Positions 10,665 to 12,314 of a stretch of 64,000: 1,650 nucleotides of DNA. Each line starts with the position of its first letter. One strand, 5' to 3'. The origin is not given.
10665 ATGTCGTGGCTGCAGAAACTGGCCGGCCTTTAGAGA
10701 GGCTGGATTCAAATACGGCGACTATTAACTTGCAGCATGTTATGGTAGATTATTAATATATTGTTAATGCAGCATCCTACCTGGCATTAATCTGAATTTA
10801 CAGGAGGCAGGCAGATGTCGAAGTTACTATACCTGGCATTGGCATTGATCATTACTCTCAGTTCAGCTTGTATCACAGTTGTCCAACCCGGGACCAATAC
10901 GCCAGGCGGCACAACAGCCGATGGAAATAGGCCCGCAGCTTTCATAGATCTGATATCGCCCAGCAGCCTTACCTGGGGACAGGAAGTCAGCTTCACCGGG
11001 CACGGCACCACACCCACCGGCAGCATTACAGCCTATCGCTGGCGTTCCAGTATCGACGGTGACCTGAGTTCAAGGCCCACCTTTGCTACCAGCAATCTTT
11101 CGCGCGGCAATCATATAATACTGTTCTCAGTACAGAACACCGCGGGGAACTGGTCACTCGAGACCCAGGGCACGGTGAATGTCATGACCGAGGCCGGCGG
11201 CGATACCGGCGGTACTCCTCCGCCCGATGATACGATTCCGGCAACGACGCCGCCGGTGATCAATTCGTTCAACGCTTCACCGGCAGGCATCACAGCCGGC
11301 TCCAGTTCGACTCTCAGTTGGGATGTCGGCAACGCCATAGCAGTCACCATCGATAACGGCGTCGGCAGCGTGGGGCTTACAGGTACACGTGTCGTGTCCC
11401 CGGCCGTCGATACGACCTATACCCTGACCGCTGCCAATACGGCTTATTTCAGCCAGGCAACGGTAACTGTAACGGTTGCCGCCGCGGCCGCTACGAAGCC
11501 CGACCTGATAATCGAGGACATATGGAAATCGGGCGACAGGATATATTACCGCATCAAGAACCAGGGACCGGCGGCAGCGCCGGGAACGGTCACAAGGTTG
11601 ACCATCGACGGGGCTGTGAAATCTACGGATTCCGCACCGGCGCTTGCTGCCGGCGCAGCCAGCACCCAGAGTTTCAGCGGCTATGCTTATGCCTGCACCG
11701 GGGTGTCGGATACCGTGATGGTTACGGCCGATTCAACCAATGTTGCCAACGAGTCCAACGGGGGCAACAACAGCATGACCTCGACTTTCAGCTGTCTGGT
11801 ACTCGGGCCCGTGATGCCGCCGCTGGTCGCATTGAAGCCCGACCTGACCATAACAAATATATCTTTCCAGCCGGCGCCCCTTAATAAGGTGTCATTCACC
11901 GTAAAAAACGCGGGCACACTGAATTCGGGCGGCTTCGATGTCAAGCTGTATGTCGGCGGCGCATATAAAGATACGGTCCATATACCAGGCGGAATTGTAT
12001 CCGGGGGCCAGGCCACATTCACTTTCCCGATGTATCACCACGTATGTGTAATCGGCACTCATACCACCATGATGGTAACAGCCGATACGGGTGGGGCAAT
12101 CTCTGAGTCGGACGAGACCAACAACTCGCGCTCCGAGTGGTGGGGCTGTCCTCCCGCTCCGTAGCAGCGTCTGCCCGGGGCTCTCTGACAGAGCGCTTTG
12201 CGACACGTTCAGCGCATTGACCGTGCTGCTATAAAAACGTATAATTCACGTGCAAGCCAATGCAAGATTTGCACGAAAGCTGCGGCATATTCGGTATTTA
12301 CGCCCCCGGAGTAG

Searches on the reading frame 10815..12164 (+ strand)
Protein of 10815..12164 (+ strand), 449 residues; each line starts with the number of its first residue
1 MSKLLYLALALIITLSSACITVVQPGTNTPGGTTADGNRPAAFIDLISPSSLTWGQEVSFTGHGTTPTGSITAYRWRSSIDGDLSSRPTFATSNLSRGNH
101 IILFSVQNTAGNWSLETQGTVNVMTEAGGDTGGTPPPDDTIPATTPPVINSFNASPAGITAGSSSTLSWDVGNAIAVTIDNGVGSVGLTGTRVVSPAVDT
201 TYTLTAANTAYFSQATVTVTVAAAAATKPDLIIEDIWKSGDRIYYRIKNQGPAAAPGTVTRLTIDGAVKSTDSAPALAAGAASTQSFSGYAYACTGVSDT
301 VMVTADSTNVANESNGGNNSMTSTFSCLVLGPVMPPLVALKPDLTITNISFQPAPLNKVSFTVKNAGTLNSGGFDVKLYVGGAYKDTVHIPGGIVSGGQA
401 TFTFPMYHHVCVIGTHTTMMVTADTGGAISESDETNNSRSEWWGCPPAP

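Call 61: search_protein_families(library=pfam, proteins=[window:10815-12164:+], max_evalue=0.0001)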
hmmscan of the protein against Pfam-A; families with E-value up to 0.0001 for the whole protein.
window:10815-12164:+ (449 aa): 1 family
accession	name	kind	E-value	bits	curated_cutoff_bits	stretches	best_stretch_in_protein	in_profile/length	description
PF07705.17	CARDB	-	7.3e-31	106.8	22.7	2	341-440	1-100/101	CARDB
